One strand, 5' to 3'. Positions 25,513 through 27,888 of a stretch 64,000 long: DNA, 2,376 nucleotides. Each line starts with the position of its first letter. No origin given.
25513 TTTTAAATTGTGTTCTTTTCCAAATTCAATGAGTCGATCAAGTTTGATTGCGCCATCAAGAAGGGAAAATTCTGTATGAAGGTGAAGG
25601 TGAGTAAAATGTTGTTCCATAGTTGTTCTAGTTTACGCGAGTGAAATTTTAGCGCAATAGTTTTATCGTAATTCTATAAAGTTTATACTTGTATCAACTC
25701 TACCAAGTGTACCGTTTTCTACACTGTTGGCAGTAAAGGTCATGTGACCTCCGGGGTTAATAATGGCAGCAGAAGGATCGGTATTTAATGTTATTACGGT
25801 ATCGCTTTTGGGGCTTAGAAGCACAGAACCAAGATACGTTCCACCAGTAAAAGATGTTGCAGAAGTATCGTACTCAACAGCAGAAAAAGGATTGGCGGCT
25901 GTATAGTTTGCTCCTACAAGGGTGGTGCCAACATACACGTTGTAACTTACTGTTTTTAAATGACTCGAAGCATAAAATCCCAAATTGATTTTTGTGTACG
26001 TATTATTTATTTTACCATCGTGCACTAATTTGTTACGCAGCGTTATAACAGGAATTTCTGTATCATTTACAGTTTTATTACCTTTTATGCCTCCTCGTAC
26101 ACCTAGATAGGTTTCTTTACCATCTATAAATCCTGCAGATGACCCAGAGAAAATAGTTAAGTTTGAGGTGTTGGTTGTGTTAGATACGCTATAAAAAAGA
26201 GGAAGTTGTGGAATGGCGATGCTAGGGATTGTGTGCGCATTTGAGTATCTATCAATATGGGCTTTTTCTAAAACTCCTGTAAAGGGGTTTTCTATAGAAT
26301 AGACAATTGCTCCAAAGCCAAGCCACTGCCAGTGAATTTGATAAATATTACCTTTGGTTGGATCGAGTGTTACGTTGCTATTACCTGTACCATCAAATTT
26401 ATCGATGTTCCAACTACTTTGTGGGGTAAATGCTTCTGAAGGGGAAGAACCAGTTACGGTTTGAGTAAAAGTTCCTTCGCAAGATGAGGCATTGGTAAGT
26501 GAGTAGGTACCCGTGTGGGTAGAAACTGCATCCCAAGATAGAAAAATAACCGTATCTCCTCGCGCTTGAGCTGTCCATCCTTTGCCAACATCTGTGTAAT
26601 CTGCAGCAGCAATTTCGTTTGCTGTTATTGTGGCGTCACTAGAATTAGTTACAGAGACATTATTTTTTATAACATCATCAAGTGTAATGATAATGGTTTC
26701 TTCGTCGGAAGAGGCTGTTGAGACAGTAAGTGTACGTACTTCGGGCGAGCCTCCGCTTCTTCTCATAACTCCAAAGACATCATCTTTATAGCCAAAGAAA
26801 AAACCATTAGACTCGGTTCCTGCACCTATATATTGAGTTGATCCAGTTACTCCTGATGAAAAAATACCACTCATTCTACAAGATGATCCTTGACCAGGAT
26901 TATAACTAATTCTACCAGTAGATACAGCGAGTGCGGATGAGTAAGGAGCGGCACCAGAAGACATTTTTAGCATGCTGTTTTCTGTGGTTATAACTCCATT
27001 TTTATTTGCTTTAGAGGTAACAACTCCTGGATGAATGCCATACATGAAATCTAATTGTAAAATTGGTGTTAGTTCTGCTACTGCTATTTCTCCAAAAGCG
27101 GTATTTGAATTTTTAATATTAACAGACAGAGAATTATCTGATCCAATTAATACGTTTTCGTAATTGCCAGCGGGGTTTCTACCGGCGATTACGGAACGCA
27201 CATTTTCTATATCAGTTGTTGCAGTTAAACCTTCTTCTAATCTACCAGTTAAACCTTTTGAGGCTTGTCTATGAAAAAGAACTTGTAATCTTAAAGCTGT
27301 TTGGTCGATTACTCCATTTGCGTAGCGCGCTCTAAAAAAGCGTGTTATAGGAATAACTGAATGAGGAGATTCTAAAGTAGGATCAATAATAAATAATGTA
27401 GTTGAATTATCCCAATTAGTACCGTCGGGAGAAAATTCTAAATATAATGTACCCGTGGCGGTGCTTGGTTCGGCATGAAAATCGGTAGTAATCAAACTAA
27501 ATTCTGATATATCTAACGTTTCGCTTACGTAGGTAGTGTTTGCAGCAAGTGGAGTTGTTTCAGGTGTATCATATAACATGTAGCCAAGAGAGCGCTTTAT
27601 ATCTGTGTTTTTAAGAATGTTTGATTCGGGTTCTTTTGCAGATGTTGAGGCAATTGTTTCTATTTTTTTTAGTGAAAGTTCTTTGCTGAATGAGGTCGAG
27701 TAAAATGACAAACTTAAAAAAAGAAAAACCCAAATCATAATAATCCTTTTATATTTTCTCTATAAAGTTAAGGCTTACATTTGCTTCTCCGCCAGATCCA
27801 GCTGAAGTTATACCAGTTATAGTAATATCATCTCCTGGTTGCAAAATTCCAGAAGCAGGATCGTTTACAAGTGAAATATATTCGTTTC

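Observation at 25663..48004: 22-kb co-directional block: seven secreted beta-helix paralogues, one decayed copy, a barrel-like protein and two jelly-roll giants - candidate surface-display or export system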

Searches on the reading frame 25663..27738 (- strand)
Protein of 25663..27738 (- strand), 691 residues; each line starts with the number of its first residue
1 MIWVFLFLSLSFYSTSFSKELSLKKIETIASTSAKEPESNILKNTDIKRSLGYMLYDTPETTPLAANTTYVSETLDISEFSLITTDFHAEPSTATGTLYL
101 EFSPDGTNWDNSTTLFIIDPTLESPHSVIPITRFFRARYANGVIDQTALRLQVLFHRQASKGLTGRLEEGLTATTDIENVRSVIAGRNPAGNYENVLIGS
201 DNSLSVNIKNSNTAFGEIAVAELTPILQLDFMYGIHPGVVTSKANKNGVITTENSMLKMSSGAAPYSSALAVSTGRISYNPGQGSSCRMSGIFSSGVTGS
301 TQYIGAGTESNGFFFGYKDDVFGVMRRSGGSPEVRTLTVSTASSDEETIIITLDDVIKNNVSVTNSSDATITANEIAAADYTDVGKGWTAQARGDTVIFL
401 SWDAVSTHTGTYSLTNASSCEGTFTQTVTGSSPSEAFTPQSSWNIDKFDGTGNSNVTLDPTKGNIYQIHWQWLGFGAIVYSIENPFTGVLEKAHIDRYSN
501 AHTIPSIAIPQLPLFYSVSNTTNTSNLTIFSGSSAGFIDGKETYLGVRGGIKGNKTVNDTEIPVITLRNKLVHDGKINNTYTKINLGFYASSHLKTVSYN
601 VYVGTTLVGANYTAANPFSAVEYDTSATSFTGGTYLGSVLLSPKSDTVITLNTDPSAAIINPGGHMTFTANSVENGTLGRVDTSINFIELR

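Call 4: search_protein_families(library=pfam, proteins=[window:25663-27738:-], max_evalue=0.1)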
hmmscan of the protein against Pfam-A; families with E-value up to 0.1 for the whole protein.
window:25663-27738:- (691 aa): 1 family
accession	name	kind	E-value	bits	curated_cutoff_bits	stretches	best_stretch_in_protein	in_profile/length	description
PF19216.5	CoV_NSP15_M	-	0.039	14.6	25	0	36-81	5-50/118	Coronavirus replicase NSP15, middle domain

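Call 5: search_protein_families(library=phrogs, proteins=[window:25663-27738:-], max_evalue=0.01)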
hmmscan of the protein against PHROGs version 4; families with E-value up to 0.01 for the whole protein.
window:25663-27738:- (691 aa): 3 families
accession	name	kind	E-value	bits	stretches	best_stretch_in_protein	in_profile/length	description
phrog_1645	-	head and packaging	2.3e-40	139.8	2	429-653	172-399/440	virion structural protein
phrog_5838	-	head and packaging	5e-08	32.2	1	431-555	564-689/1106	virion structural protein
phrog_16458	-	unknown function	0.00072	19.8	1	92-149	76-133/297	-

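Call 10: list_cluster_members(proteins=[window:25663-27738:-, window:27749-31393:-, window:32955-34334:-, window:34361-35860:-, window:35861-38188:-, window:38210-41278:-, window:41313-42536:-, window:42533-44134:-, window:44151-46283:-, window:46305-47924:-])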
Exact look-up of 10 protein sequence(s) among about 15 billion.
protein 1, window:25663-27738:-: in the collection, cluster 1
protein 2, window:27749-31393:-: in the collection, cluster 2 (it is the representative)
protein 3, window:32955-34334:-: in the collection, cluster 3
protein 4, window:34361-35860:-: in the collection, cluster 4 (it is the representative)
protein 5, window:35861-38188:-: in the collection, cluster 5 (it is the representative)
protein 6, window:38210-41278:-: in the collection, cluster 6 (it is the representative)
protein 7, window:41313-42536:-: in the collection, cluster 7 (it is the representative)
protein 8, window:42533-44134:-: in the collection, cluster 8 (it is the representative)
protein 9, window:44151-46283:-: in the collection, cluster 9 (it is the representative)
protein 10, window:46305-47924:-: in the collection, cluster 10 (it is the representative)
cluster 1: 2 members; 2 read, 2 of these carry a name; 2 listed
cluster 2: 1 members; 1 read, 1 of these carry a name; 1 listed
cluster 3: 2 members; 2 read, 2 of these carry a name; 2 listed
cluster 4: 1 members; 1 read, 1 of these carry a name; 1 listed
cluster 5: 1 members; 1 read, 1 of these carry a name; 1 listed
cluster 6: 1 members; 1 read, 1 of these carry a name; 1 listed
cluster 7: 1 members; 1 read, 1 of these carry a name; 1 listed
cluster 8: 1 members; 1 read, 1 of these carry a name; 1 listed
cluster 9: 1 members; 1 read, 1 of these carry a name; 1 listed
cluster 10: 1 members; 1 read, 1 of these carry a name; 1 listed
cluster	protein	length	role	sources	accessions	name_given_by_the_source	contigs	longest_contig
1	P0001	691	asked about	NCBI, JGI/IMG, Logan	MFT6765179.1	MAG: hypothetical protein ACJAZS_000046 [Alteromonas naphthalenivorans] | hypothetical protein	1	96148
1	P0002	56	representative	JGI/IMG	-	argininosuccinate lyase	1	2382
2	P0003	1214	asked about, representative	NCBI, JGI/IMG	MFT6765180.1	MAG: hypothetical protein ACJAZS_000047 [Alteromonas naphthalenivorans] | hypothetical protein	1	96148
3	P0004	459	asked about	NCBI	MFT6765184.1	MAG: hypothetical protein ACJAZS_000051 [Alteromonas naphthalenivorans]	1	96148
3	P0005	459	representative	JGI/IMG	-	hypothetical protein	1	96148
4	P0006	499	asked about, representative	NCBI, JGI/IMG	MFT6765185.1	MAG: hypothetical protein ACJAZS_000052 [Alteromonas naphthalenivorans] | hypothetical protein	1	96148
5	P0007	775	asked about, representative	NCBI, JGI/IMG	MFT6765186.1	MAG: hypothetical protein ACJAZS_000053 [Alteromonas naphthalenivorans] | hypothetical protein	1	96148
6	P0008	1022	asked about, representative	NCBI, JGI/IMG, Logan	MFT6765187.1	MAG: hypothetical protein ACJAZS_000054 [Alteromonas naphthalenivorans] | hypothetical protein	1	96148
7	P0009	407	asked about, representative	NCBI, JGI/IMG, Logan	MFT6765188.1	MAG: hypothetical protein ACJAZS_000055 [Alteromonas naphthalenivorans] | hypothetical protein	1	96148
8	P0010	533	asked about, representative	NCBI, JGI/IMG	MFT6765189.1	MAG: hypothetical protein ACJAZS_000056 [Alteromonas naphthalenivorans] | hypothetical protein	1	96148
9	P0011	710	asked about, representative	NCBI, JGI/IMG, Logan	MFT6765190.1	MAG: hypothetical protein ACJAZS_000057 [Alteromonas naphthalenivorans] | hypothetical protein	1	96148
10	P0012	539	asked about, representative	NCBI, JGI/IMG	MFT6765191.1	MAG: hypothetical protein ACJAZS_000058 [Alteromonas naphthalenivorans] | hypothetical protein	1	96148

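Call 11: search_solved_structures(query=P0001, max_evalue=1)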
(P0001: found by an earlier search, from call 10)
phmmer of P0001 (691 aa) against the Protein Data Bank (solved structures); distinct sequences matched with E-value up to 1: 0.

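Call 12: search_solved_structures(query=P0007, max_evalue=1)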
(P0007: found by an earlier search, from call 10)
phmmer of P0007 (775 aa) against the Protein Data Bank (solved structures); distinct sequences matched with E-value up to 1: 0.

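Call 13: search_dna_similar(query=P0001, collection=phages, mode=protein, max_rows=25)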
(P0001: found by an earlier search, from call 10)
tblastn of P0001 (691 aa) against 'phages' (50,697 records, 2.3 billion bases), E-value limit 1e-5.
Records with a match: 25; places in all: 26; records where one place covers at least 80% of the query: 0.
Best place of each record, by identity: <60% 25.
By first word of the organism name: Synechococcus 17; uncultured 2; Puniceispirillum 2; Cyanophage 2; Caudoviricetes 1; Sulfitobacter 1.
By host as written in the record: Synechococcus sp. 6; Synechococcus sp. MW02 5; - 3; Synechococcus sp. WH 7803 2; Synechococcus sp. WH8102 2; Synechococcus sp. KCZYC6 2; Candidatus Puniceispirillum marinum IMCC1322 2; Synechococcus sp. CB0101 1; and 2 more.
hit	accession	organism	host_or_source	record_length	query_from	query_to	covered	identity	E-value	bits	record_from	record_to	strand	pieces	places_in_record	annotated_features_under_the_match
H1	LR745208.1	uncultured phage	metagenomic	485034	210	675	67%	39.1%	4e-76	273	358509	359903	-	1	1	record has no annotation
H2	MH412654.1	Synechococcus phage S-T4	Synechococcus sp. WH 7803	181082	213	578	53%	31.3%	1e-35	150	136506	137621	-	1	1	virion structural protein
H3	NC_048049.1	Synechococcus phage S-T4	Synechococcus sp. WH 7803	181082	213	578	53%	31.3%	1e-35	150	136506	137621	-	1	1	virion structural protein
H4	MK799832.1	Synechococcus phage S-B05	Synechococcus sp. MW02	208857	214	579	53%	29.4%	4e-31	137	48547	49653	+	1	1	virion structural protein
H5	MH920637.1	Synechococcus phage S-B43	Synechococcus sp. MW02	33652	214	578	53%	29.4%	3e-31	137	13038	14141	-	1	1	hypothetical protein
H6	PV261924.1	Synechococcus phage RN05-S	Synechococcus sp. MW02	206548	214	578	53%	29.4%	3e-31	137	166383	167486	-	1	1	virion structural protein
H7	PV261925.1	Synechococcus phage RB11-B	Synechococcus sp. MW02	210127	214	578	53%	29.4%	3e-31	137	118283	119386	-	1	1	virion structural protein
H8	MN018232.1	Synechococcus phage S-B43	Synechococcus sp. MW02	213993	214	578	53%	29.4%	3e-31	137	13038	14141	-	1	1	hypothetical protein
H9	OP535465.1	Synechococcus phage S-CREM1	Synechococcus sp. CB0101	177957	426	651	33%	28.9%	3e-8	64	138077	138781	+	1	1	hypothetical protein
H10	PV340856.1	Synechococcus phage Sf-FS3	Synechococcus sp. WH8102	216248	410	659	36%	26.0%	4e-6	56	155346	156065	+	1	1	structural protein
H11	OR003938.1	Synechococcus phage DSL-LC03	Synechococcus sp.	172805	410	633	32%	28.9%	6e-7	59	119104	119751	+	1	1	virion structural protein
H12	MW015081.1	Synechococcus phage S-SRM01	Synechococcus sp. KCZYC6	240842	431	652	32%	28.8%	1e-8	64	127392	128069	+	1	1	hypothetical protein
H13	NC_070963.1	Synechococcus phage S-SRM01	Synechococcus sp. KCZYC6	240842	431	652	32%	28.8%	1e-8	64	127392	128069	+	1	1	virion structural protein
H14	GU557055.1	Puniceispirillum phage HMO-2011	Candidatus Puniceispirillum marinum ...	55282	428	638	31%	29.8%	4e-12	76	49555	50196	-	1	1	putative phage structural protein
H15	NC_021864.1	Puniceispirillum phage HMO-2011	Candidatus Puniceispirillum marinum ...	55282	428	638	31%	29.8%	4e-12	76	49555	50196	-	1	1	virion structural protein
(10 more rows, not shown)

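Call 14: find_homologous_proteins(query=P0007)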
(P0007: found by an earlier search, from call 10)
Query P0007 (775 aa): 25 proteins with E <= 0.001 among 7654 candidates.
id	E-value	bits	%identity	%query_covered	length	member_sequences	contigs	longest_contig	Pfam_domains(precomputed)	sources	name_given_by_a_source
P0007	0.0e+0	1817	100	100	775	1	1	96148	-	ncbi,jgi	ncbi:MAG: hypothetical protein ACJAZS_000053 [Alteromonas naphthalenivorans]|jgi:hypothetical protei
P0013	0.0e+0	1279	71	100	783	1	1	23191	-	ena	-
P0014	0.0e+0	1259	70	96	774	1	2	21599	-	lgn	-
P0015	0.0e+0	1204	65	100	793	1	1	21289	-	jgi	jgi:hypothetical protein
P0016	0.0e+0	1176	65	99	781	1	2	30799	-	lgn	-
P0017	0.0e+0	1152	64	99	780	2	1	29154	-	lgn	-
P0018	0.0e+0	1058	59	99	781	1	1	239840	-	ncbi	-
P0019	0.0e+0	1019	58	97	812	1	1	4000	-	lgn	-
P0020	1.3e-241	822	49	97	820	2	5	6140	-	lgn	-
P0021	1.6e-206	706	48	89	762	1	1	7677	-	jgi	jgi:hypothetical protein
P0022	1.7e-194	666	45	97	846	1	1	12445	-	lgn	-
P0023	2.0e-148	514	40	93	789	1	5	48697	-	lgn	-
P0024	1.4e-141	491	38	94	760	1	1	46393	-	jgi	jgi:hypothetical protein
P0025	3.6e-132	460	36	98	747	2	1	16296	-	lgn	-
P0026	6.6e-124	433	36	85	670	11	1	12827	-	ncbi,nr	ncbi:MAG: hypothetical protein EBU90_15595 [Proteobacteria bacterium]|nr:hypothetical protein [Pseud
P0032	1.1e-34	138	26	83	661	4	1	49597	-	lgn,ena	-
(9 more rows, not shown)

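Call 16: find_encoding_contigs(protein=P0018, flank=10000, max_places=2)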
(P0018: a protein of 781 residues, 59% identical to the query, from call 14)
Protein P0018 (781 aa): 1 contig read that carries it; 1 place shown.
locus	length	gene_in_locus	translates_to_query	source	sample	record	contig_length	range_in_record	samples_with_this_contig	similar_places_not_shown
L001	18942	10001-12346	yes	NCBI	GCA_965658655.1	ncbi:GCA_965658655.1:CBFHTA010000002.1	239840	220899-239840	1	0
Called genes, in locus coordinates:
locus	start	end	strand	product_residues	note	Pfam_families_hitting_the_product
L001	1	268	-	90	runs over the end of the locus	-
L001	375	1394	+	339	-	PF01078:Mg_chelatase (faint), PF05496:RuvB_N, PF00004:AAA, PF07728:AAA_5 (weak), PF17864:AAA_lid_4, PF05491:WHD_RuvB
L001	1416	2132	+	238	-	PF20772:TACO1_YebC_N, PF01709:Transcrip_reg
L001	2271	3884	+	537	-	-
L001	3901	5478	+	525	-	PF13229:Beta_helix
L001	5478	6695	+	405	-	PF13229:Beta_helix (weak), PF05048:NosD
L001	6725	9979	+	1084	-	PF13229:Beta_helix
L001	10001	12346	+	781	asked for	-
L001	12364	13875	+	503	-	PF13229:Beta_helix (weak)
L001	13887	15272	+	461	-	PF13229:Beta_helix (faint)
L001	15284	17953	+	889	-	-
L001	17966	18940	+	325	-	?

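Call 18: find_encoding_contigs(protein=P0023, flank=10000, max_places=1)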
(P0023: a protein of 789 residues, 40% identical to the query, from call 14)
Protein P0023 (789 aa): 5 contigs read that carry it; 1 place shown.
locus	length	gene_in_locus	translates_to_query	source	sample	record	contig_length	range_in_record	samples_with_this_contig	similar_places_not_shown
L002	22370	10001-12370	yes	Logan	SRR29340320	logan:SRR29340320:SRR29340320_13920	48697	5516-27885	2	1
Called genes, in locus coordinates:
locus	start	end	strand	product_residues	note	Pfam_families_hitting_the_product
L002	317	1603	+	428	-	PF04851:ResIII, PF00270:DEAD, PF00271:Helicase_C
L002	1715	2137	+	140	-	-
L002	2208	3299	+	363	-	PF01098:FTSW_RODA_SPOVE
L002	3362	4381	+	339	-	PF05496:RuvB_N, PF00004:AAA, PF07728:AAA_5 (faint), PF17864:AAA_lid_4, PF05491:WHD_RuvB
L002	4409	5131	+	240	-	PF20772:TACO1_YebC_N, PF01709:Transcrip_reg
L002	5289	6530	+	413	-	PF05048:NosD (faint), PF13229:Beta_helix (weak)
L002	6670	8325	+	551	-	PF13229:Beta_helix (faint)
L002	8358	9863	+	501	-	PF13229:Beta_helix (faint)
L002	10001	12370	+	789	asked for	-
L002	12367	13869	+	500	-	PF13229:Beta_helix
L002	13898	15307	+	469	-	PF13229:Beta_helix (faint)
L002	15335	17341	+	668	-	-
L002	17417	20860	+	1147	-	PF02811:PHP, PF07733:DNA_pol3_alpha, PF17657:DNA_pol3_finger, PF14579:HHH_6, PF01336:tRNA_anti-codon (weak)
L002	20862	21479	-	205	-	-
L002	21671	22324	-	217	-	PF13428:TPR_14 (faint), PF13176:TPR_7 (faint), PF13181:TPR_8 (faint)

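Call 19: find_encoding_contigs(protein=P0032, flank=10000, max_places=1)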
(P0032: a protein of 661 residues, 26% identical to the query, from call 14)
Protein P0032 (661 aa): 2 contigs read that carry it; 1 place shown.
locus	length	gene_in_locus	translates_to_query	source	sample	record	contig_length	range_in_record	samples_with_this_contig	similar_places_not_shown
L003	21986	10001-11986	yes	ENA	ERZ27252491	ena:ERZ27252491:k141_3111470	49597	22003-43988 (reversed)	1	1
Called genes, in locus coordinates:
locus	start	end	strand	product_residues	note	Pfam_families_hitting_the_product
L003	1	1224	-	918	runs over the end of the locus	PF00675:Peptidase_M16, PF05193:Peptidase_M16_C, PF00675:Peptidase_M16, PF05193:Peptidase_M16_C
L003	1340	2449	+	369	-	PF13567:DUF4131 (weak), PF03772:Competence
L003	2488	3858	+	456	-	PF03415:Peptidase_C11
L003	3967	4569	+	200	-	PF03167:UDG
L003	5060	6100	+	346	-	PF08529:NusA_N, PF13184:KH_NusA_1st, PF26594:KH_NusA_2nd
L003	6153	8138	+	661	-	PF04760:IF2_N (weak), PF00009:GTP_EFTU, PF00071:Ras (weak), PF01926:MMR_HSR1, PF02421:FeoB_N (weak), PF22042:EF-G_D2, PF11987:IF-2, PF03144:GTP_EFTU_D2 (weak), +2 more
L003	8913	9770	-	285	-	PF01261:AP_endonuc_2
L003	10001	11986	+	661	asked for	-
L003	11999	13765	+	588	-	PF01336:tRNA_anti-codon, PF00152:tRNA-synt_2, PF02938:GAD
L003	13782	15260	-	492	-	-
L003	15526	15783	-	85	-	-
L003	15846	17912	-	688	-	-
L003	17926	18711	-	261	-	-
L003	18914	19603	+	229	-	PF00691:OmpA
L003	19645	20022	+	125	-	-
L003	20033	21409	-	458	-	PF10396:TrmE_N, PF12631:MnmE_helical, PF00350:Dynamin_N (faint), PF01926:MMR_HSR1, PF02421:FeoB_N, PF04548:AIG1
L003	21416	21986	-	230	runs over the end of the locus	-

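Call 27: find_related_loci(query=A2, collection=genome_contigs, flank=10000)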
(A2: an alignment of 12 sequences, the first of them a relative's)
Query A2 (775 aa) in genome_contigs; peptide patterns used: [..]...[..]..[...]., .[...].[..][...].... (x = any residue, [..] = any of these).
58 stretches matched a pattern; 6 encode a relative of the query (tblastn E <= 1e-3); 5 distinct loci.
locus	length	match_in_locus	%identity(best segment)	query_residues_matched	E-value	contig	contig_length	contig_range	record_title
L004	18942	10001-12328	59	1-766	0e+0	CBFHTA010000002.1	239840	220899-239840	MAG: Candidatus Babelota bacterium isolate Co_bin_40_indper genome assembly, contig: Co_bin_40_indper_c2, whole genome s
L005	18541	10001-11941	38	96-755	4e-122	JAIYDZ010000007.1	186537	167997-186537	MAG: Proteobacteria bacterium isolate H1_MAG_00051 pond_H1_MAG_00051_000000000007, whole genome shotgun sequence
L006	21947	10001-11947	27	91-755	9e-55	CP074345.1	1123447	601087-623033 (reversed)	MAG: Vermiphilus pyriformis isolate TW-EDP1-1 chromosome, complete genome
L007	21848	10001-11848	25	53-717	2e-46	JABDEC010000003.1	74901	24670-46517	MAG: Candidatus Dependentiae bacterium isolate BWMinControl_Nextera38_MAG1 3300020911.a:Ga0207014_1003, whole genome sho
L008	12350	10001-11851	26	119-750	1e-43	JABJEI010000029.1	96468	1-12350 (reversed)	MAG: bacterium isolate SI073_bin99 k141_1666104, whole genome shotgun sequence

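Call 31: predict_structure(alignment_id=A1)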
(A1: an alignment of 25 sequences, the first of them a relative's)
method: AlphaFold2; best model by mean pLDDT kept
length: 775 residues; sequences in the alignment: 25
mean_pLDDT: 72.9   pTM: 0.72
mean pLDDT of the five models: 72.9, 72.4, 71.7, 67.2, 61.4
residues with pLDDT >= 90: 170; 70-90: 318; 50-70: 171; < 50: 116
segments of 3 or more residues with pLDDT < 50: 1-6, 8-32, 90-92, 142-145, 169-191, 281-286, 392-402, 413-428, 721-725, 765-775
pLDDT, mean of each block of 10 residues (from residue 1): 44 34 33 67 78 80 73 70 58 71 89 76 80 82 58 85 59 42 34 71 82 86 68 55 56 83 85 77 51 67 60 90 85 92 79 89 91 92 87 38 62 41 46 63 53 59 81 60 78 90 93 92 90 77 71 83 76 85 77 67 90 87 93 92 71 73 91 95 87 94 87 67 55 84 91 76 52 42
secondary structure, 60 per line:
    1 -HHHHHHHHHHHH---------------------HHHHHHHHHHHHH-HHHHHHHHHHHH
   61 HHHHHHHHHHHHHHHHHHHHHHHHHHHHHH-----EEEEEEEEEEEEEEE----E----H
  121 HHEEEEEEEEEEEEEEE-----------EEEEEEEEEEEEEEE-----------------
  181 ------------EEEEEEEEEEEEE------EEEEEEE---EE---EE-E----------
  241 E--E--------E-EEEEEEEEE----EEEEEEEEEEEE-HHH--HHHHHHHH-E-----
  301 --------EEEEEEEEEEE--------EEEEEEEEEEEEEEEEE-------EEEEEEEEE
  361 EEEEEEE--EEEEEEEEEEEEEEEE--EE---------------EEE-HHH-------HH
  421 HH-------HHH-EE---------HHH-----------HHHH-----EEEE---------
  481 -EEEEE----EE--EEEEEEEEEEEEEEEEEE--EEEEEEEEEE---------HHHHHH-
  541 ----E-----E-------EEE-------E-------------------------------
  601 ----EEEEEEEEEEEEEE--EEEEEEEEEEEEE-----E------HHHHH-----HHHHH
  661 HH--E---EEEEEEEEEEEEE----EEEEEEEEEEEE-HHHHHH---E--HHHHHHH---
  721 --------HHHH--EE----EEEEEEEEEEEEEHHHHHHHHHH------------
elements in order (helices of 4 or more, strands of 3 or more residues): H2-13 H35-47 H49-90 E96-110 E123-137 E149-163 E193-205 E212-218 E255-263 E268-279 H286-293 E309-319 E328-344 E352-367 E370-385 E405-407 H419-422 H459-462 E468-471 E482-486 E495-512 E515-524 H534-539 E559-561 E605-618 E621-633 H646-650 H656-662 E669-681 E686-697 H699-704 H711-717 H729-732 E741-753 H754-763
